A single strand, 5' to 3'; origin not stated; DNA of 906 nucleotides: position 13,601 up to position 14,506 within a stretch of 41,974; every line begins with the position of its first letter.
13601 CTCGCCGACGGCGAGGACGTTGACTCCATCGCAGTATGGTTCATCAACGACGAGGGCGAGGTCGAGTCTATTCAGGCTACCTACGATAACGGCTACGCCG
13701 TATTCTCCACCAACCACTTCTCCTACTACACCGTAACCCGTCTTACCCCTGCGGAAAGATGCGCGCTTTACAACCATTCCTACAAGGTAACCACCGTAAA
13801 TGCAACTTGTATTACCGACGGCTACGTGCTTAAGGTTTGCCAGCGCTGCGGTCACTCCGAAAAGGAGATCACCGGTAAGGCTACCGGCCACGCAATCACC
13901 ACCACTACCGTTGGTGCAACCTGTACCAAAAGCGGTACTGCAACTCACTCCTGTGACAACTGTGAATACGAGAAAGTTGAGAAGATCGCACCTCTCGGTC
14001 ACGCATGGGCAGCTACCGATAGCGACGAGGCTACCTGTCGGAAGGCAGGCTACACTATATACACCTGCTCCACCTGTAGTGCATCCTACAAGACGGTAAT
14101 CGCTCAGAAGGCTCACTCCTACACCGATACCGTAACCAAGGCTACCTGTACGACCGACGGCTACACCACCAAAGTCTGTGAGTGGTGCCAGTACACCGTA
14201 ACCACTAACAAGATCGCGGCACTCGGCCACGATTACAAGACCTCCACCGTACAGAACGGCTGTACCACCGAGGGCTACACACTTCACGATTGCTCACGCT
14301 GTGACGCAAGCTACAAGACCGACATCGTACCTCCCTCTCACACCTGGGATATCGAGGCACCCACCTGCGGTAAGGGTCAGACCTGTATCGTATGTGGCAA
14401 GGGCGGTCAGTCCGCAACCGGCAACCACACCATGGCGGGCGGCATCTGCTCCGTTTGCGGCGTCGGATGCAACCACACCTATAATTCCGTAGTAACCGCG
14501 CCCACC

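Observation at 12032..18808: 2,258-aa lipoprotein built from about 19 regular His-Cys3 mini-modules: an uncharacterised extracellular repeat architecture, possibly a metal-binding array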

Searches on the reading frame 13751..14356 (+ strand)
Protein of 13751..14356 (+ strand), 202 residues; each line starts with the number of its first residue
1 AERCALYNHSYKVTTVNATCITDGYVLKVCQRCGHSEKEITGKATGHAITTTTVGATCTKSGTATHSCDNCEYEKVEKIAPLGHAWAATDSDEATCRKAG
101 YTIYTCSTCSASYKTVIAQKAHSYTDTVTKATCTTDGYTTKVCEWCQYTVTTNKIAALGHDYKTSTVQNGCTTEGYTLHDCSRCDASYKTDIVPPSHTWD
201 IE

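Call 30: predict_structure(alignment_id=A1)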
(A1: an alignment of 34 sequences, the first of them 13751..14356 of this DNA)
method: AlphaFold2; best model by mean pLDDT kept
length: 202 residues; sequences in the alignment: 34
mean_pLDDT: 94.7   pTM: 0.57
mean pLDDT of the five models: 94.7, 93.7, 93.2, 92.9, 92.8
residues with pLDDT >= 90: 185; 70-90: 15; 50-70: 2; < 50: 0
segments of 3 or more residues with pLDDT < 50: none
pLDDT, mean of each block of 10 residues (from residue 1): 89 95 96 94 94 97 97 96 97 95 97 97 96 97 92 97 96 95 96 87 58
secondary structure, 60 per line:
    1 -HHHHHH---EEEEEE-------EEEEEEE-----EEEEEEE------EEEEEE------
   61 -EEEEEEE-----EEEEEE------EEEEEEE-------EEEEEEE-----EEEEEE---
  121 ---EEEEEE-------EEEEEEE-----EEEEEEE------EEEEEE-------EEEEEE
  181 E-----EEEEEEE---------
elements in order: H2-7 E11-16 E24-30 E36-42 E49-54 E62-68 E74-79 E86-92 E100-106 E112-117 E124-129 E137-143 E149-155 E162-167 E175-181 E187-193

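Call 33: fold_search(model_id=the predicted structure, library=pdb)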
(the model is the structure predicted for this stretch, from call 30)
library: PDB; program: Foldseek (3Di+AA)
matches with E <= 10: 633; with E <= 0.001: 0
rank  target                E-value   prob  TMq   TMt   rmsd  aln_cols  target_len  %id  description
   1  5i99                  2.0e-02  0.25  0.14  0.09  26.2       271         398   10  Crystal structure of mouse CNTN3 Ig5-Fn2 domains (released 2016-08-31)
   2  9fx2                  4.8e-02  0.15  0.11  0.04  41.1       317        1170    8  Structure of methylamine activated CD109 (released 2025-03-19)
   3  1xip                  6.5e-02  0.21  0.12  0.08  45.9       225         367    7  Crystal Structure of the N-terminal Domain of Nup159 (released 2004-12-14)
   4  8y6b_D                7.2e-02  0.21  0.13  0.06  40.9       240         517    8  Structure of human LGI1-ADAM22 complex in space group P212121 (released 2024-02-14)
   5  7ne4                  9.1e-02  0.20  0.13  0.05  39.0       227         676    9  E125A mutant of oligopeptidase B from S. proteomaculans with modified hinge region (released 2021-03-03)
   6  8hpy_D                1.1e-01  0.16  0.13  0.06  40.0       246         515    9  Crystal structure of human LGI1-ADAM22 complex (released 2023-12-13)
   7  5ldy_B                1.1e-01  0.38  0.21  0.13  33.0       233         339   10  Structure of Yersinia pseudotuberculosis InvD (released 2017-06-14)
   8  5y2z_B                1.2e-01  0.18  0.13  0.09  41.2       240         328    9  Crystal structure of human LGI1 EPTP-ADAM22 complex (released 2018-05-02)
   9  6rji                  1.2e-01  0.23  0.14  0.15  36.6       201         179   11  X-ray structure of the elongation factor P of S. aureus (released 2020-04-01)
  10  2bkl_A                1.4e-01  0.21  0.13  0.05  38.9       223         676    8  Structural and Mechanistic Analysis of Two Prolyl Endopeptidases: Role of Inter-Domain Dynamics in Catalysis and Speci (released 2005-03-09)
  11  7drq_A                1.5e-01  0.21  0.15  0.07  44.0       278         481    7  Crystal structure of polysaccharide lyase Uly1 (released 2021-03-31)
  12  5yp4_D                1.6e-01  0.20  0.13  0.04  38.6       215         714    8  Crystal structure of dipeptidyl peptidase IV (DPP IV) with Lys-Pro from Pseudoxanthomonas mexicana WO24 (released 2018-02-21)
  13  7ne5                  1.6e-01  0.18  0.13  0.05  39.2       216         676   10  catalytically non active S532A mutant of oligopeptidase B from S. proteomaculans with modified hinge region (released 2021-03-31)
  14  9cym_L                1.6e-01  0.10  0.13  0.13  37.9       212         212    9  Structure of LAG3 bound to the MHC class II molecule I-A(b) (released 2024-08-21)
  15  5l8s_A                1.6e-01  0.13  0.12  0.05  41.2       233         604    8  The crystal structure of a cold-adapted acylaminoacyl peptidase reveals a novel quaternary architecture based on the a (released 2016-11-16)
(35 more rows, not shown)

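Call 34: search_solved_structures(query=A1, max_evalue=10, show_alignments=2)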
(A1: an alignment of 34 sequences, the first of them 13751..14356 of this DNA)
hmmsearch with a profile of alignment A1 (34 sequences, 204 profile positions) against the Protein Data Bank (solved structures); distinct sequences matched with E-value up to 10: 29.
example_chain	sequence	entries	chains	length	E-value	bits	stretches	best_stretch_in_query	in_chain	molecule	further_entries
2i13_A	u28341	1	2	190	0.00015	24.3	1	61-173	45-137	Aart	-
5v3g_D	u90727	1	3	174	0.0041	19.6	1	61-144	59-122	PR domain zinc finger protein 9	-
9qa6_A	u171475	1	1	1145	0.015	17.8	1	74-198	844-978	IgA protease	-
5egb_A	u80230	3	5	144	0.023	17.1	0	59-175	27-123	Histone-lysine N-methyltransferase PRDM9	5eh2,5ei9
7txc_E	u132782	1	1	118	0.039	16.4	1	62-123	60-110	Hypermethylated in cancer 2 protein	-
2emk_A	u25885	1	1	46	0.04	16.4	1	100-133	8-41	Zinc finger protein 28 homolog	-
5yj3_C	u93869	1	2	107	0.051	16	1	62-140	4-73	Telomere zinc finger-associated protein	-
2ytg_A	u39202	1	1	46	0.063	15.7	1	100-133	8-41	Zinc finger protein 95 homolog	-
1mey_C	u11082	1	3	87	0.074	15.5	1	79-141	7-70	CONSENSUS ZINC FINGER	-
2dlq_A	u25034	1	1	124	0.12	14.8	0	61-85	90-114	GLI-Kruppel family member HKR3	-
9uum_I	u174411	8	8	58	0.13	14.7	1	58-84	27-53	Zinc finger protein Aiolos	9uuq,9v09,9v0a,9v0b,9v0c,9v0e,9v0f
2ytt_A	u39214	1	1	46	0.19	14.2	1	100-133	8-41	Zinc finger protein 473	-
2yte_A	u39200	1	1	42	0.19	14.2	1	99-130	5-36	Zinc finger protein 473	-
1x6e_A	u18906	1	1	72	0.27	13.7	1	99-138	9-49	Zinc finger protein 24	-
2el6_A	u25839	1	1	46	0.29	13.6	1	100-132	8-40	Zinc finger protein 268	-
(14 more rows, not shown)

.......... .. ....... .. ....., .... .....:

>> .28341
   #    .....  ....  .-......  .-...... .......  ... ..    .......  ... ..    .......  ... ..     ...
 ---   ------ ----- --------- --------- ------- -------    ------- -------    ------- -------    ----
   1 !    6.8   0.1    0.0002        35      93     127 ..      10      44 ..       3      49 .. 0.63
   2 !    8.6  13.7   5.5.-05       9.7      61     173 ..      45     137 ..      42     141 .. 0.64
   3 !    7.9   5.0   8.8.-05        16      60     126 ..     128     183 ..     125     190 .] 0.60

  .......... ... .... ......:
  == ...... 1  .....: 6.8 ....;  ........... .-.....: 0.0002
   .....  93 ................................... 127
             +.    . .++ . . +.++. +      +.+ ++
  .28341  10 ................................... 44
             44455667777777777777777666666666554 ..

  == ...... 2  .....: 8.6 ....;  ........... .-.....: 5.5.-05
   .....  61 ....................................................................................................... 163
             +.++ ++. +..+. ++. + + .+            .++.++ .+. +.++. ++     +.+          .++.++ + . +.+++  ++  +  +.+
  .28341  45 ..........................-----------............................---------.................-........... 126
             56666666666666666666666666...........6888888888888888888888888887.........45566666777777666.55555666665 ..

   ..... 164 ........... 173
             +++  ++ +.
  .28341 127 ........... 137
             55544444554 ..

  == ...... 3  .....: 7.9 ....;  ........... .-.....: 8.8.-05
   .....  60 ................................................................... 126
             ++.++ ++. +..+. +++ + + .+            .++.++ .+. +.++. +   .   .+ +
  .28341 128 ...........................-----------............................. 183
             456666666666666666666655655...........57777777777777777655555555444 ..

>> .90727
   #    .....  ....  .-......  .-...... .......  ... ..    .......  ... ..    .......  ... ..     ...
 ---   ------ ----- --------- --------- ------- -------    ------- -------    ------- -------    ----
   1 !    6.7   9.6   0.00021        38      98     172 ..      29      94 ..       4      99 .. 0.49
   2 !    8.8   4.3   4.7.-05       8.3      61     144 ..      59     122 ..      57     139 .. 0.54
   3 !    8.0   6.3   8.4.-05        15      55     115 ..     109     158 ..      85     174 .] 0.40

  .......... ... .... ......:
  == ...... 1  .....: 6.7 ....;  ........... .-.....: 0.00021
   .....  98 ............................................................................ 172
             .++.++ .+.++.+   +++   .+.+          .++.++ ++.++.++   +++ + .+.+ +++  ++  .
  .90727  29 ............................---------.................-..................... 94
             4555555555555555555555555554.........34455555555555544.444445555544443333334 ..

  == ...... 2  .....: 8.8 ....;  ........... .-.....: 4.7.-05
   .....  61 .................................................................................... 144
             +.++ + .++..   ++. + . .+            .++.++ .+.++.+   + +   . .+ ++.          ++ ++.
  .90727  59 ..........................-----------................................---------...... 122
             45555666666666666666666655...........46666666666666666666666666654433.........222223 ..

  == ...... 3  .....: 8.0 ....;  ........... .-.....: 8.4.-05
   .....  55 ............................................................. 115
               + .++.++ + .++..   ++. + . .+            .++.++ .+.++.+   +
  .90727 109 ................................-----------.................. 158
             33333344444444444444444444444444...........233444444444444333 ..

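Call 35: search_solved_structures(query=A1, max_evalue=0.02, show_alignments=3)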
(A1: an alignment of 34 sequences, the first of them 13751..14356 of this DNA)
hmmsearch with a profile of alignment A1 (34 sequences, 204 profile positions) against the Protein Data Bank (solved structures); distinct sequences matched with E-value up to 0.02: 3.
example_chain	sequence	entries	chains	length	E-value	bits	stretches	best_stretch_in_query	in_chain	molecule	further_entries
2i13_A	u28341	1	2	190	0.00015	24.3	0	61-173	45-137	Aart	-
5v3g_D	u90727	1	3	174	0.0041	19.6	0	61-144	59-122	PR domain zinc finger protein 9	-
9qa6_A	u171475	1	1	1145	0.015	17.8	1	74-198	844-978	IgA protease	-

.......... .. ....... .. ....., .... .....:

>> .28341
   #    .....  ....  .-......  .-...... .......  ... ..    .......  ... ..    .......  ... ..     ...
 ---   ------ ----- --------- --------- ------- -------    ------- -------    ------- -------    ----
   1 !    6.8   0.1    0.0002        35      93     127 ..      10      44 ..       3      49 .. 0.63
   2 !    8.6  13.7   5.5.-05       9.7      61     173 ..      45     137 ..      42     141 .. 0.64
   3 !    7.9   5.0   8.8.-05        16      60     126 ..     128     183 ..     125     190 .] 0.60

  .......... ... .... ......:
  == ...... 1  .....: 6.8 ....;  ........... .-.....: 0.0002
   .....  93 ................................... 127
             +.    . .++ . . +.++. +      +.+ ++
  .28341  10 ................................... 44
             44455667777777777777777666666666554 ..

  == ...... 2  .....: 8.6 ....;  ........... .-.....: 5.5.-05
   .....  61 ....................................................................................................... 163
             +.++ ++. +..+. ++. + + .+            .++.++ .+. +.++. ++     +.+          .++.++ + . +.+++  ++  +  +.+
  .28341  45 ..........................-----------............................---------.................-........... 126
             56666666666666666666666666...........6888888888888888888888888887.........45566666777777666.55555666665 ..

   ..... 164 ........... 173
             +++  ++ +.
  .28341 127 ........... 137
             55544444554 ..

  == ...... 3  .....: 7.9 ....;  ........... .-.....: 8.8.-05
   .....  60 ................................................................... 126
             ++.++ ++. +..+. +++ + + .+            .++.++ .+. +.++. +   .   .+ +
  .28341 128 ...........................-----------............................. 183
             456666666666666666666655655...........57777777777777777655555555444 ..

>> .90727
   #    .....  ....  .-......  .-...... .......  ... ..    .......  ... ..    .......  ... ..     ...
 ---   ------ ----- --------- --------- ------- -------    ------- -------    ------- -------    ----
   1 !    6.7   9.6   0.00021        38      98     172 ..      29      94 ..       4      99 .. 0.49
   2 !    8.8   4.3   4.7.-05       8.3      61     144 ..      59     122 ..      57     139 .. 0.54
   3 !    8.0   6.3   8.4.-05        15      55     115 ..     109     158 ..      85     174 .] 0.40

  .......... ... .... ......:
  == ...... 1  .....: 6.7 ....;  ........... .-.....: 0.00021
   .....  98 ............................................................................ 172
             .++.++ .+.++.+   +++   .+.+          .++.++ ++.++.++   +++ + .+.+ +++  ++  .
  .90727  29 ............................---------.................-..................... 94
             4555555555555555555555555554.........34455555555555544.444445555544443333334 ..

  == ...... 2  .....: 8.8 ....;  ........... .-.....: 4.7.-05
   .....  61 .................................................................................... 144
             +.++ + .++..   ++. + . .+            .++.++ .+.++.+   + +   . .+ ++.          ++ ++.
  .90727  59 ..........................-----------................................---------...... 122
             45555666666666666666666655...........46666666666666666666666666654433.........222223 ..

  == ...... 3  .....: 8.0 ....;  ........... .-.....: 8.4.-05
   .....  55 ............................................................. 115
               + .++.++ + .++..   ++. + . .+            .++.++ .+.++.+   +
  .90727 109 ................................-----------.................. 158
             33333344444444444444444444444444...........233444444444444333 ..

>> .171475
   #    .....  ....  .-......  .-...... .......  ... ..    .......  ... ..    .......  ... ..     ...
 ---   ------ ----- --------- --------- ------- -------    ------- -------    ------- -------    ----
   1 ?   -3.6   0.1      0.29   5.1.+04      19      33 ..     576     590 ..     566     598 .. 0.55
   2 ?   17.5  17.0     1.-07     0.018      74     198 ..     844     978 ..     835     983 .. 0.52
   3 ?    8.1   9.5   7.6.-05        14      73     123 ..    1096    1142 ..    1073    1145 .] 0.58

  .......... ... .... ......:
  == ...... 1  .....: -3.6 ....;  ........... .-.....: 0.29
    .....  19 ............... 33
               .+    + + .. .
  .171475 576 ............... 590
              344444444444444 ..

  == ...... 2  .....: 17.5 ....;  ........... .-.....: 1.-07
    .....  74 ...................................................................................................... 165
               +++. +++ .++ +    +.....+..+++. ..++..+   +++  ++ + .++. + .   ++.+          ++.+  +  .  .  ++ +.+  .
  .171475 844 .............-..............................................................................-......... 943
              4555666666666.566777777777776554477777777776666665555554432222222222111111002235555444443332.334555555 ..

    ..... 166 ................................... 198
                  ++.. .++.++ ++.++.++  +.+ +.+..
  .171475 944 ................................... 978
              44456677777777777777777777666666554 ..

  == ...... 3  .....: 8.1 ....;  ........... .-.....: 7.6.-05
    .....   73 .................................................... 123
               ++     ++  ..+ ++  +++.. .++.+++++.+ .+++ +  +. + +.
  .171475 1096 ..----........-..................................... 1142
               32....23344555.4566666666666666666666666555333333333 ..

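Call 53: search_protein_representatives(alignment_id=A1)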
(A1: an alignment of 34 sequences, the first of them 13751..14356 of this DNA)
Query: 34 sequences, 204 profile positions. Proteins with E-value up to 0.001 (for the whole library): 67096; up to 1e-10: 43335; up to 1e-30: 16680. The best 150 are listed.
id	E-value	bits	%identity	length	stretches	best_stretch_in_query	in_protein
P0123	0.0e+00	2120.7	-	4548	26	6-201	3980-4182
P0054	0.0e+00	1950.3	-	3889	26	6-183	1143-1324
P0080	0.0e+00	1881.7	-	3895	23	6-203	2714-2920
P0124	0.0e+00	1781.1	-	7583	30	2-203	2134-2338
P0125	0.0e+00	1718.5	-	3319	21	2-203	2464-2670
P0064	0.0e+00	1697.2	-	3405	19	5-203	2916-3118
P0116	0.0e+00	1676.4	-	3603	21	14-203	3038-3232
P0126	0.0e+00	1619.8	-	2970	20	7-203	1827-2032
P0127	0.0e+00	1522.7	-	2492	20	8-200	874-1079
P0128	0.0e+00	1522.6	-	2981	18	4-203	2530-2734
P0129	0.0e+00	1477.5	-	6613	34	13-167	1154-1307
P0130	0.0e+00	1474.9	-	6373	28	11-192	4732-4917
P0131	0.0e+00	1448.6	-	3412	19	5-202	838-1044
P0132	0.0e+00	1437.5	-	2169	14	5-202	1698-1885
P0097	0.0e+00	1428.3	-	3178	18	5-203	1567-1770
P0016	3.9e-238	800.2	-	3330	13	13-203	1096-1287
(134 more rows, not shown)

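Call 76: fold_search(model_id=the predicted structure, library=viral)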
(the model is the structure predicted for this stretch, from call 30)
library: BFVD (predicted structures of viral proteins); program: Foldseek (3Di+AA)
matches with E <= 10: 501; with E <= 0.001: 2
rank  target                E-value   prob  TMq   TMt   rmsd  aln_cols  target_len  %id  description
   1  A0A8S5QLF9            5.0e-14  1.00  0.37  0.13  43.9       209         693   34  S-layer homology domain (Fragment) [Podoviridae sp. ctdRZ1]
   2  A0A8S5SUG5            1.6e-05  1.00  0.32  0.16  10.9       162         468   18  Leucine rich repeat protein [Siphoviridae sp. ctqPo10]
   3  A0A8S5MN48            3.5e-03  0.75  0.16  0.09  16.9       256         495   12  Cellulase [Siphoviridae sp. ctxc31]
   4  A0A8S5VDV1            5.0e-03  0.92  0.20  0.13  27.6       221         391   14  Tail fiber protein [Siphoviridae sp. ctClL93]
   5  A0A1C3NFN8            5.7e-03  0.51  0.14  0.05  22.2       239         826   10  (no name in the UniProt tables at hand)
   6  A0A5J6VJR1            8.9e-03  0.72  0.15  0.06  56.5       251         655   10  Collagen triple helix repeat containing protein [Megaviridae environmental sample]
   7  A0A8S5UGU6            9.8e-03  0.35  0.13  0.06  22.4       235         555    7  Uncharacterized protein [Myoviridae sp. ctshb19]
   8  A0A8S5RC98            1.0e-02  0.89  0.22  0.18  17.2       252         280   12  Cellulase [virus sp. ctPYc18]
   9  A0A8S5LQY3            1.3e-02  0.75  0.19  0.09  15.8       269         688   11  Cellulase [Myoviridae sp. ctfJc17]
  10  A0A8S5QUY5            1.6e-02  0.47  0.14  0.09  43.7       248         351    8  Uncharacterized protein [CrAss-like virus sp. ctDAq1]
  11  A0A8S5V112            2.3e-02  0.69  0.21  0.15  15.7       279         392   11  Uncharacterized protein [Siphoviridae sp. ct3r22]
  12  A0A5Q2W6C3            2.7e-02  0.23  0.12  0.03  39.1       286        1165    8  (no name in the UniProt tables at hand)
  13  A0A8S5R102            2.9e-02  0.51  0.20  0.05  19.0       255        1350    8  Cellulase [Myoviridae sp. ct5xX4]
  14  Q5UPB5                3.0e-02  0.47  0.15  0.07  40.0       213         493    9  Putative BTB/POZ domain-containing protein L35 [Acanthamoeba polyphaga mimivirus]
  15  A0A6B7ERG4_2          4.5e-02  0.30  0.13  0.04  40.4       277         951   10  (no name in the UniProt tables at hand)
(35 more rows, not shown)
